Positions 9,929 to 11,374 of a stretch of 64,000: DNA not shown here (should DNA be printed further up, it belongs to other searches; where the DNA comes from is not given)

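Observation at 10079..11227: Eukaryote-type arginine (phosphagen) kinase in a bacterial genome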

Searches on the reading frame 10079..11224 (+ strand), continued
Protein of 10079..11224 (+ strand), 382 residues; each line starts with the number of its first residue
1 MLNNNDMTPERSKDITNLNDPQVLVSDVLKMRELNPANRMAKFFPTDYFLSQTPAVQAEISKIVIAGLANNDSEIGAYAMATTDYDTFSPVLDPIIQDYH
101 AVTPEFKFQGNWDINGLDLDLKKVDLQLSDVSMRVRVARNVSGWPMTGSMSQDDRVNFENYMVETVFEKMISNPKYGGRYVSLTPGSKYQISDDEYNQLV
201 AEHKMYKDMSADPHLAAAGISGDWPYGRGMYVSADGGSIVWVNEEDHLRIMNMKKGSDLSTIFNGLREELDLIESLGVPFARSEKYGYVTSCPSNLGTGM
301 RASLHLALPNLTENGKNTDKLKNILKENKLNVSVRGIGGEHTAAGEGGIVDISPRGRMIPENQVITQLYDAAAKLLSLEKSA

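Call 10: find_homologous_proteins(query=window:10079-11224:+, max_evalue=1e-10)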
Query window:10079-11224:+ (382 aa): 2486 proteins with E <= 1e-10 among 8000 candidates; the best 120 are listed.
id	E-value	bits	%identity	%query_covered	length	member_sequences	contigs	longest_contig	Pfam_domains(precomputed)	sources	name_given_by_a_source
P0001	2.9e-254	861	100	100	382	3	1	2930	PF00217.25,PF02807.21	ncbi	-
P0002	1.4e-190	651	76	98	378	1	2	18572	PF00217.25,PF02807.21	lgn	-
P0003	6.3e-186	636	76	98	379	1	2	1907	PF00217.25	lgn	-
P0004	4.2e-183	626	75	96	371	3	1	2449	PF00217.25,PF02807.21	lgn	-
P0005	7.6e-176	603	70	98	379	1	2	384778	PF00217.25,PF02807.21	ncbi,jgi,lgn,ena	-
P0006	1.8e-172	591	71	96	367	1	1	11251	PF00217.25,PF02807.21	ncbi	-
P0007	6.8e-172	590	71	98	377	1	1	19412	PF00217.25,PF02807.21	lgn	-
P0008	3.2e-167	574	68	96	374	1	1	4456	PF00217.25,PF02807.21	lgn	-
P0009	4.6e-167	574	70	95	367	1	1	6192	PF00217.25,PF02807.21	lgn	-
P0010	5.5e-160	550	64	98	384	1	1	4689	PF00217.25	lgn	-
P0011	6.4e-158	544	64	98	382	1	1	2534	PF00217.25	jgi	jgi:hypothetical protein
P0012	3.9e-153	528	65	98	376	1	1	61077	PF00217.25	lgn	-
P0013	3.2e-137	475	45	95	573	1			PF00217.25,PF02807.21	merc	-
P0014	1.9e-133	463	60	92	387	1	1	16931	PF00217.25,PF02807.21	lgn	-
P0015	7.1e-126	438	57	94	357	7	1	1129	PF00217.25,PF02807.21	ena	-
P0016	3.1e-125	436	55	94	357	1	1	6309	PF00217.25,PF02807.21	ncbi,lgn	-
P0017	3.4e-124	433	47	94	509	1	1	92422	PF00217.25,PF02807.21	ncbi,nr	ncbi:hypothetical protein HDV02_002778 [Globomyces sp. JEL0801]|nr:hypothetical protein HDV02_002778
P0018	8.8e-124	431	56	94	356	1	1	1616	PF00217.25,PF02807.21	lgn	-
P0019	1.7e-123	430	55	94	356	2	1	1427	PF00217.25,PF02807.21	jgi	-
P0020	3.0e-123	429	55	94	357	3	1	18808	PF00217.25,PF02807.21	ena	-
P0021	3.8e-122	426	56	94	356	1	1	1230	PF00217.25,PF02807.21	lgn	-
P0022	4.9e-122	426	55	94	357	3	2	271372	PF00217.25,PF02807.21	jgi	-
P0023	7.5e-120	418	55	94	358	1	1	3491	PF00217.25,PF02807.21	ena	-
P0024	1.2e-118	414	55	92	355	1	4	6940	PF00217.25,PF02807.21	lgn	-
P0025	4.2e-118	413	55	94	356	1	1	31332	PF00217.25,PF02807.21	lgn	-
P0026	4.3e-118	413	55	93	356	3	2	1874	PF00217.25,PF02807.21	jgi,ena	-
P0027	3.8e-116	406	54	94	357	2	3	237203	PF00217.25,PF02807.21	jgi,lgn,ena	-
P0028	7.1e-116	405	53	94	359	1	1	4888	PF00217.25,PF02807.21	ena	-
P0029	1.2e-115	405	54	94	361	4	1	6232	PF00217.25,PF02807.21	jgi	-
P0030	6.7e-115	402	55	92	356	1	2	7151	PF00217.25,PF02807.21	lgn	-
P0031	8.8e-115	402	52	94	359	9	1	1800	PF00217.25,PF02807.21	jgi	jgi:creatine kinase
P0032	1.4e-114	401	52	94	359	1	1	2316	PF00217.25,PF02807.21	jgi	-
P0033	2.1e-114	400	53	93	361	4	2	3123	PF00217.25,PF02807.21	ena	-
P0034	3.6e-114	400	54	93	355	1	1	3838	PF00217.25,PF02807.21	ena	-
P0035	6.5e-114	399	53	94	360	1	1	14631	PF00217.25,PF02807.21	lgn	-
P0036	1.0e-113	398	61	76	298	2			PF00217.25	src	-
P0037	2.5e-113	397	51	94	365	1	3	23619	PF00217.25,PF02807.21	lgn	-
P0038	3.0e-113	397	53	94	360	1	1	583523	PF00217.25,PF02807.21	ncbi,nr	ncbi:MAG: hypothetical protein RQ754_00205 [Desulfuromonadales bacterium]|nr:hypothetical protein [D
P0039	3.0e-113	397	52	94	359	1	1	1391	PF00217.25,PF02807.21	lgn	-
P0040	1.1e-112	395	53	93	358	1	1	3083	PF00217.25,PF02807.21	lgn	-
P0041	2.3e-112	394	50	97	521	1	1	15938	PF00217.25,PF02807.21,PF01029.24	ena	-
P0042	5.5e-112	392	51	94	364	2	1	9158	PF00217.25,PF02807.21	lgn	-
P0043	6.0e-112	392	52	93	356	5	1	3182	PF00217.25,PF02807.21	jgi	-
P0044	8.0e-112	392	45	91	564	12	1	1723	PF00217.25,PF02807.21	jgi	jgi:creatine kinase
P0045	8.3e-112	392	52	94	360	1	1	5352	PF00217.25,PF02807.21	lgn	-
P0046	3.3e-111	390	49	93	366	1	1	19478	PF00217.25,PF02807.21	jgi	jgi:creatine kinase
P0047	9.6e-111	388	54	93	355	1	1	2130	PF00217.25,PF02807.21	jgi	jgi:creatine kinase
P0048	2.2e-110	387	52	94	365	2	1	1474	PF00217.25,PF02807.21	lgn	-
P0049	2.3e-110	387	51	93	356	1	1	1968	PF00217.25,PF02807.21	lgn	-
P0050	4.7e-110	386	50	93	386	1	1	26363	PF00217.25,PF02807.21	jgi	jgi:creatine kinase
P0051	4.8e-110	386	50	94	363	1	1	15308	PF00217.25,PF02807.21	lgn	-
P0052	9.2e-110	385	51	92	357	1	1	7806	PF00217.25,PF02807.21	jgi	-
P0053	1.1e-109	385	54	94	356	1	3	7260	PF00217.25,PF02807.21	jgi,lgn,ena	-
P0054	1.2e-109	385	51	94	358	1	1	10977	PF00217.25,PF02807.21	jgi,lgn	-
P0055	1.9e-109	384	46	96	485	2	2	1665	PF00217.25,PF02807.21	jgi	-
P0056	2.7e-109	384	51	94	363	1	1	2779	PF00217.25,PF02807.21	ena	-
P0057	3.0e-109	383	50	94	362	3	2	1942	PF00217.25,PF02807.21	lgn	-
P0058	3.1e-109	383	54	89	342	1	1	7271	PF00217.25,PF02807.21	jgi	jgi:creatine kinase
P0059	3.1e-109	383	52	94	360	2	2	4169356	PF00217.25,PF02807.21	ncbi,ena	-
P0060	3.3e-109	383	51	94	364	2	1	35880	PF00217.25,PF02807.21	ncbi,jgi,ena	-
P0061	3.7e-109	383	50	95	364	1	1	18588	PF00217.25,PF02807.21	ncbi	ncbi:MAG: hypothetical protein ACR2OR_11090 [Hyphomicrobiales bacterium]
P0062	3.7e-109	383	51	94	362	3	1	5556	PF00217.25,PF02807.21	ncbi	-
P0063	5.8e-109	382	52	93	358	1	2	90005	PF00217.25,PF02807.21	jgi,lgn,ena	-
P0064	1.1e-108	382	51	94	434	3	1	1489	PF00217.25,PF02807.21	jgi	-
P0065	1.5e-108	381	52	93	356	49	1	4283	PF00217.25,PF02807.21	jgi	jgi:creatine kinase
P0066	2.1e-108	381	50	93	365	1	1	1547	PF00217.25,PF02807.21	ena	-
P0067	2.1e-108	381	49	94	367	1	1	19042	PF00217.25,PF02807.21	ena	-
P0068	2.2e-108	381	51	94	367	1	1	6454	PF00217.25,PF02807.21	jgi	-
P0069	2.7e-108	380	49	95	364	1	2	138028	PF00217.25,PF02807.21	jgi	jgi:arginine kinase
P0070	3.4e-108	380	49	92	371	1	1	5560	PF00217.25,PF02807.21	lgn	-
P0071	4.1e-108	380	52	93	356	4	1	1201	PF00217.25,PF02807.21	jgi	-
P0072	4.8e-108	379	50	93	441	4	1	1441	PF00217.25,PF02807.21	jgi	-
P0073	5.2e-108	379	50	94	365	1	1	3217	PF00217.25,PF02807.21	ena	-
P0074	6.4e-108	379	50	93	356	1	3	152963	PF00217.25,PF02807.21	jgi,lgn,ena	-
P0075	7.0e-108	379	50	94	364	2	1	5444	PF00217.25,PF02807.21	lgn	-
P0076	1.1e-107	378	50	93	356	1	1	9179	PF00217.25,PF02807.21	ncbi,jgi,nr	ncbi:MAG: arginine kinase [Deltaproteobacteria bacterium]|nr:arginine kinase [Deltaproteobacteria ba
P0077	1.3e-107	378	49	94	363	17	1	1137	PF00217.25,PF02807.21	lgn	-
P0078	1.7e-107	378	48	95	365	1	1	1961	PF00217.25,PF02807.21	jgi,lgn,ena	-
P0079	1.9e-107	378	50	94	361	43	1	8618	PF00217.25,PF02807.21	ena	-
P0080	2.6e-107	377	49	94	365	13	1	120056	PF00217.25,PF02807.21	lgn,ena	-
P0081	5.3e-107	376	49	94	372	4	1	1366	PF00217.25,PF02807.21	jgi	jgi:hypothetical protein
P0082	5.5e-107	376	50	94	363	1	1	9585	PF00217.25,PF02807.21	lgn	-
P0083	5.9e-107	376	50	93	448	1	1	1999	PF00217.25,PF02807.21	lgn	-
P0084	6.0e-107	376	49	92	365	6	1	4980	PF00217.25,PF02807.21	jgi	-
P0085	7.9e-107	375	49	94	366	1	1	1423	PF00217.25,PF02807.21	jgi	-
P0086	8.1e-107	375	48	95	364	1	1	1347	PF00217.25,PF02807.21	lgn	-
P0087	8.3e-107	375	50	94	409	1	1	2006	PF00217.25,PF02807.21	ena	-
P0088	8.6e-107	375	48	95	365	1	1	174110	PF00217.25,PF02807.21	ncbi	-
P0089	8.9e-107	375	49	93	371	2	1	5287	PF00217.25,PF02807.21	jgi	-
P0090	1.0e-106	375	52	90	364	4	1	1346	PF00217.25,PF02807.21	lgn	-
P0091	1.1e-106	375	48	95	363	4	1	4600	PF00217.25,PF02807.21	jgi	jgi:creatine kinase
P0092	1.1e-106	375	49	96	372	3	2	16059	PF00217.25,PF02807.21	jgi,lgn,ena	-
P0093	1.4e-106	375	49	92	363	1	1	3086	PF00217.25,PF02807.21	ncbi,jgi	-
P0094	1.5e-106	375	48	95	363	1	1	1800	PF00217.25,PF02807.21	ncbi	-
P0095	1.5e-106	375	48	95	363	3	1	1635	PF00217.25,PF02807.21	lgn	-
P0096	1.5e-106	375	49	95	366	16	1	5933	PF00217.25,PF02807.21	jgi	jgi:creatine kinase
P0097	1.8e-106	374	49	92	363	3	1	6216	PF00217.25,PF02807.21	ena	-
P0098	2.1e-106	374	48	95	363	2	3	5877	PF00217.25,PF02807.21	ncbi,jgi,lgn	jgi:creatine kinase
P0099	2.1e-106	374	48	95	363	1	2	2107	PF00217.25,PF02807.21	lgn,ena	-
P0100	2.3e-106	374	49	94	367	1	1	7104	PF00217.25,PF02807.21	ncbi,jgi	-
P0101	2.3e-106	374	49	92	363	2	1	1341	PF00217.25,PF02807.21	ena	-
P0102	2.4e-106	374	49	92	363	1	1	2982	PF00217.25,PF02807.21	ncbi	-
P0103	2.5e-106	374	49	94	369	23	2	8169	PF00217.25,PF02807.21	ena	-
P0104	3.1e-106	374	49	94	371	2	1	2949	PF00217.25,PF02807.21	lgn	-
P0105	3.8e-106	373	51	93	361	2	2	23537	PF00217.25,PF02807.21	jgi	jgi:protein-arginine kinase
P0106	4.0e-106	373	50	93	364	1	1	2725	PF00217.25,PF02807.21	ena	-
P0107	5.5e-106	373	48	95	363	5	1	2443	PF00217.25,PF02807.21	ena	-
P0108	6.4e-106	372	48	94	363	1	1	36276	PF00217.25,PF02807.21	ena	-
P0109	6.7e-106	372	50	93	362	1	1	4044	PF00217.25,PF02807.21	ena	-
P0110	9.3e-106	372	49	94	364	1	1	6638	PF00217.25,PF02807.21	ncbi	-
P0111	9.7e-106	372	50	93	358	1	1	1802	PF00217.25,PF02807.21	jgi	jgi:creatine kinase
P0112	1.0e-105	372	51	94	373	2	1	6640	PF00217.25,PF02807.21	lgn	-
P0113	1.4e-105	371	50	94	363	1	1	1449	PF00217.25,PF02807.21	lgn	-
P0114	1.4e-105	371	50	93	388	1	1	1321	PF00217.25,PF02807.21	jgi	-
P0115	1.6e-105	371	49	93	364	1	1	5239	PF00217.25,PF02807.21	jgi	-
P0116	1.7e-105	371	50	95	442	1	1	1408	PF00217.25,PF02807.21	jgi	-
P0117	1.8e-105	371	49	93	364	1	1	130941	PF00217.25,PF02807.21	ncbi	-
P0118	2.0e-105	371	51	94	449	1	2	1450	PF00217.25,PF02807.21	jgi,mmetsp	mmetsp:Transcript_19986/g.35519 ORF Transcript_19986/g.35519 Transcript_19986/m.35519 type:complete 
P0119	2.1e-105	371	51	93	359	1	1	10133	PF00217.25,PF02807.21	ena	-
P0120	2.4e-105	371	52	89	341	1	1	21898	PF00217.25,PF02807.21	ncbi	-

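Call 11: list_cluster_members(proteins=[P0001, P0005, P0006, P0016, P0038, P0059, P0088, P0117, P0120, P0017])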
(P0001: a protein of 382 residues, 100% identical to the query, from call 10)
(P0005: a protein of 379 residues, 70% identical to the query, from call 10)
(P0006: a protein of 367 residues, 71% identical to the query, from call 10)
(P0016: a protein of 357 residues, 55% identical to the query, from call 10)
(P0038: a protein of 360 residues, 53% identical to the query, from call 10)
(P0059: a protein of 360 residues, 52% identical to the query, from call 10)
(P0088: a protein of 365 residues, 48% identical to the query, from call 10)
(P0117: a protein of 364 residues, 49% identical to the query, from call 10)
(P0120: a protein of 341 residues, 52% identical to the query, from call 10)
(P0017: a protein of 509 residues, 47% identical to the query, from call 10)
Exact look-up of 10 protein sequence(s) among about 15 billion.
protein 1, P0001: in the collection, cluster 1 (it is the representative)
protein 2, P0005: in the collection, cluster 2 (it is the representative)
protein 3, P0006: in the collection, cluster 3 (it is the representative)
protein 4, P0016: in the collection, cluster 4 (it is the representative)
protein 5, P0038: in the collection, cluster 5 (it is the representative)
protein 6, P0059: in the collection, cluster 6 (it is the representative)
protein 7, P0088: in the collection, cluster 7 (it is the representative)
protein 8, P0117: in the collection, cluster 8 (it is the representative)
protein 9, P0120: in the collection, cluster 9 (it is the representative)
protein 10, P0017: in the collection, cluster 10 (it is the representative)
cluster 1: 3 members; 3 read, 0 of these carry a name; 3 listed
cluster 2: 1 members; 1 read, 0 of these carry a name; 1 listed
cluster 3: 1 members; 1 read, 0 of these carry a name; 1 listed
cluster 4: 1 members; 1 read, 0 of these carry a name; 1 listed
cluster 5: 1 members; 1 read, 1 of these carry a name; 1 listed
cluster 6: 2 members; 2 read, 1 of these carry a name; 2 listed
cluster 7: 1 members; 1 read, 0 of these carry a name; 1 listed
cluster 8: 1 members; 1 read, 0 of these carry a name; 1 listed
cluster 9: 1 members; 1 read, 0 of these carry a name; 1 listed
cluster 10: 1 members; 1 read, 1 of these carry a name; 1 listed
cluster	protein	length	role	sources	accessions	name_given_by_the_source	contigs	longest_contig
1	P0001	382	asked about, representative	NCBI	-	-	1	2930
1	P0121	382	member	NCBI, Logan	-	-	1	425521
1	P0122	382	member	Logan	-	-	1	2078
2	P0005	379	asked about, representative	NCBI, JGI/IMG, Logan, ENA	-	-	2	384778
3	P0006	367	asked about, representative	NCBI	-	-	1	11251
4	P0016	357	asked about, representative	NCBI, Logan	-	-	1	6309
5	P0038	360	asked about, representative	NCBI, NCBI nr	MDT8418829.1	MAG: hypothetical protein RQ754_00205 [Desulfuromonadales bacterium] | hypothetical protein [Desulfuromonadales bacterium]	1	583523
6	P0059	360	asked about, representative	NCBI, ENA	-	-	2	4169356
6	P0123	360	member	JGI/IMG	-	creatine kinase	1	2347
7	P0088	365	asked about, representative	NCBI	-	-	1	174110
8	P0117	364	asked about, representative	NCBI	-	-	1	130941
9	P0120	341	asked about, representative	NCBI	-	-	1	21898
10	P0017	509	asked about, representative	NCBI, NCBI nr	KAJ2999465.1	hypothetical protein HDV02_002778 [Globomyces sp. JEL0801]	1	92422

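Call 12: find_encoding_contigs(protein=P0005, flank=8000, max_places=3)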
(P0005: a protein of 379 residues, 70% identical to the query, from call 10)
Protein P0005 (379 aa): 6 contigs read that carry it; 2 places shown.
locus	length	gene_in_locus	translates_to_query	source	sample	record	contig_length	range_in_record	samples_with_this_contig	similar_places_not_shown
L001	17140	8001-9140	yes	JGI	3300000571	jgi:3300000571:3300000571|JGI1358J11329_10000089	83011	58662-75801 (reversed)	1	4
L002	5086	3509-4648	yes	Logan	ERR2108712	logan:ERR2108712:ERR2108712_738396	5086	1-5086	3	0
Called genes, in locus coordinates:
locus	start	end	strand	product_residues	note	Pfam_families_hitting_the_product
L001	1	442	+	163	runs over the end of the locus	-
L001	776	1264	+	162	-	PF02643:DUF192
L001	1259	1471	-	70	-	-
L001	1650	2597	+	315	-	PF00561:Abhydrolase_1 (faint), PF00326:Peptidase_S9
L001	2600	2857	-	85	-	PF16842:RRM_occluded, PF00076:RRM_1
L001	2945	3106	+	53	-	-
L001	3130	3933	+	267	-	PF05697:Trigger_N, PF05698:Trigger_C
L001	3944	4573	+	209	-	PF18904:DUF5660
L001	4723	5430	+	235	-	-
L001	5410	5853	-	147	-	PF01230:HIT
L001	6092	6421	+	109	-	-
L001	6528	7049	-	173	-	PF00293:NUDIX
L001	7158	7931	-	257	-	PF02673:BacA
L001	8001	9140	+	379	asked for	PF02807:ATP-gua_PtransN (weak), PF00217:ATP-gua_Ptrans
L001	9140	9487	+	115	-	-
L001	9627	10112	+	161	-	-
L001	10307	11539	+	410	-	PF00587:tRNA-synt_2b, PF03129:HGTP_anticodon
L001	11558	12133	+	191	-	PF05198:IF3_N, PF00707:IF3_C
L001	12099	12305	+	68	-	PF01632:Ribosomal_L35p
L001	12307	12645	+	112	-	PF00453:Ribosomal_L20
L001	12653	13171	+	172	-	PF01936:NYN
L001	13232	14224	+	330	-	PF02912:Phe_tRNA-synt_N, PF01409:tRNA-synt_2d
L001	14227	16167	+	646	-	PF03483:B3_4, PF03484:B5, PF17759:tRNA_synthFbeta, PF03147:FDX-ACB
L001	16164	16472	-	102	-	-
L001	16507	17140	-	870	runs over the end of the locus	PF00912:Transgly, PF00905:Transpeptidase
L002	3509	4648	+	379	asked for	PF02807:ATP-gua_PtransN (weak), PF00217:ATP-gua_Ptrans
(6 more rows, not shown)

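Call 14: find_related_loci(query=A1, collection=genome_contigs, flank=6000)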
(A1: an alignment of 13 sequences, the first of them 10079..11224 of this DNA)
Query A1 (382 aa) in genome_contigs; peptide patterns used: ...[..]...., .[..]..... (x = any residue, [..] = any of these).
305 stretches matched a pattern; 153 encode a relative of the query (tblastn E <= 1e-3); the best 80 are kept; 80 distinct loci.
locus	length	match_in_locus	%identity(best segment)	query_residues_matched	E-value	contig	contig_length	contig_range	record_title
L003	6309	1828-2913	55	16-380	2e-134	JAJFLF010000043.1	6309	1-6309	MAG: Mariprofundus sp. isolate OFTM13 OFTM13_42, whole genome shotgun sequence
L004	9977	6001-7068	55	22-380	2e-131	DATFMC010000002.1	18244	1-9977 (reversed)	MAG TPA_asm: Geopsychrobacteraceae bacterium isolate SMAG_U9214 k141_253598, whole genome shotgun sequence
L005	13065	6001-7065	53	23-380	1e-122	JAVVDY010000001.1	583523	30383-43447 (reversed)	MAG: Desulfuromonadales bacterium isolate TamC13-07 NODE_1_length_583523_cov_24.997611, whole genome shotgun sequence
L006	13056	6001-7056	54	28-382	2e-122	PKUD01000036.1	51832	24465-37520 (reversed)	MAG: Desulfuromonas sp. isolate BM509 sc_332, whole genome shotgun sequence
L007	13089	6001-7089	52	19-382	8e-122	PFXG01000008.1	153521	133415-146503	MAG: Zetaproteobacteria bacterium CG_4_9_14_3_um_filter_49_83 CG_4_9_14_3_um_filter_150_scaffold_17_c, whole genome shot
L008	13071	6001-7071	52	23-382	6e-118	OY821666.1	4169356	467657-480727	MAG: uncultured Psychromonas sp. isolate a91dbc3e-702d-42bd-9e06-0a323c647f35 genome assembly, chromosome: 1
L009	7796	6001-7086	50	21-382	9e-118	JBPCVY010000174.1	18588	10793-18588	MAG: Hyphomicrobiales bacterium isolate MAG_seacave_69 S1Ck127_1142503, whole genome shotgun sequence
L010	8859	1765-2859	51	13-380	1e-117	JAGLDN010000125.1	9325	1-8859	MAG: Psychromonas sp. isolate SW_4_36 ROV167.bin.36.fa_125, whole genome shotgun sequence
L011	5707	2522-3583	51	24-379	1e-117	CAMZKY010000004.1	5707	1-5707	uncultured Marinosulfonomonas sp. isolate TAG_MAG_00005 genome assembly, contig: TAG_MAG_00005_000000000117, whole genom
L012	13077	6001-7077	51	22-380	1e-116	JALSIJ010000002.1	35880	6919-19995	MAG: Rhizobiaceae bacterium isolate 354-166_metabat2_scaf2bin.030 354-166_scaffold_1006_c1, whole genome shotgun sequenc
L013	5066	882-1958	49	24-382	6e-116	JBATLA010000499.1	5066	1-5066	MAG: Polyangiales bacterium isolate MFD10204_ilm_asm_bin16 k127_248108, whole genome shotgun sequence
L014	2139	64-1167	49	9-379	4e-122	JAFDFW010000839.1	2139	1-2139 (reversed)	MAG: Deltaproteobacteria bacterium isolate Meg22_02_Bin_93 Meg22_02_Bin_93_scaffold_311020, whole genome shotgun sequenc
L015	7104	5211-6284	49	22-379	2e-114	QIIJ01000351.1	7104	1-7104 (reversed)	MAG: Aurantimonadaceae bacterium isolate SZUA-100 Ga0063293_10014143, whole genome shotgun sequence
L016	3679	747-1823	49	24-382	6e-116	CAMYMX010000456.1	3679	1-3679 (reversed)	MAG: uncultured Polyangiaceae bacterium isolate FCS_M_Myxococcota_13.1 genome assembly, contig: NODE_40672_length_3679_c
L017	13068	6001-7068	49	24-379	4e-113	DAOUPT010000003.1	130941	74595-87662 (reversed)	MAG TPA_asm: Anderseniella sp. isolate CSMAG_107 CSMAG_107_k141_1909260_length_130941_cov_13.9978, whole genome shotgun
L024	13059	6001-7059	51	24-382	4e-111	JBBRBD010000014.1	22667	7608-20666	MAG: Patescibacteria group bacterium isolate Co_metawrap_2327 Cmw_2327_k141_13429052_length_22667_cov_11.9980, whole gen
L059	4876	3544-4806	54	25-382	4e-101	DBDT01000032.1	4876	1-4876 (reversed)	MAG TPA_asm: Candidatus Woesebacteria bacterium UBA925 UBA925_contig_1051, whole genome shotgun sequence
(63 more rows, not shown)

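Call 17: find_encoding_contigs(protein=window:10079-11224:+, flank=3000, max_places=5)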
Protein window:10079-11224:+ (382 aa): 1 contig read that carries it; 1 place shown.
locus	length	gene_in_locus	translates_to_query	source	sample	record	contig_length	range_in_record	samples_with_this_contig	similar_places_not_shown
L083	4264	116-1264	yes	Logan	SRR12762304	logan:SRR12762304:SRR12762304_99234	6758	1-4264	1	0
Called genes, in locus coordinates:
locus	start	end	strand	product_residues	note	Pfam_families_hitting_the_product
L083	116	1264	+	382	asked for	PF02807:ATP-gua_PtransN (weak), PF00217:ATP-gua_Ptrans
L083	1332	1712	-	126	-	-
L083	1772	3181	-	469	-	PF03193:RsgA_GTPase (faint), PF13476:AAA_23 (faint), PF25199:nSTAND_NTPase5 (faint), PF00005:ABC_tran, PF02463:SMC_N (faint), PF13555:AAA_29 (faint), PF20720:nSTAND3 (faint), PF00005:ABC_tran, +5 more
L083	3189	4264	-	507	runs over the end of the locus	PF00535:Glycos_transf_2, PF13641:Glyco_tranf_2_3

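Call 18: find_encoding_contigs(protein=P0121, flank=3000, max_places=5)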
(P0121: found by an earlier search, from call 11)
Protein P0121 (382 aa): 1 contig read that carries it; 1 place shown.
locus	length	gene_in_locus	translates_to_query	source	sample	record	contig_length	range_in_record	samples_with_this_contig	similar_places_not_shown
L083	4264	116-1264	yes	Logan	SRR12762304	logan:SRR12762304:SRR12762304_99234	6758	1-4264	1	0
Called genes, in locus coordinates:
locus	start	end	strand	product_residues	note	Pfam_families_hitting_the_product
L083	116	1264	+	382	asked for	PF02807:ATP-gua_PtransN (weak), PF00217:ATP-gua_Ptrans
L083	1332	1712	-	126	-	-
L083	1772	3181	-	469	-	PF03193:RsgA_GTPase (faint), PF13476:AAA_23 (faint), PF25199:nSTAND_NTPase5 (faint), PF00005:ABC_tran, PF02463:SMC_N (faint), PF13555:AAA_29 (faint), PF20720:nSTAND3 (faint), PF00005:ABC_tran, +5 more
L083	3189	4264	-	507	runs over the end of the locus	PF00535:Glycos_transf_2, PF13641:Glyco_tranf_2_3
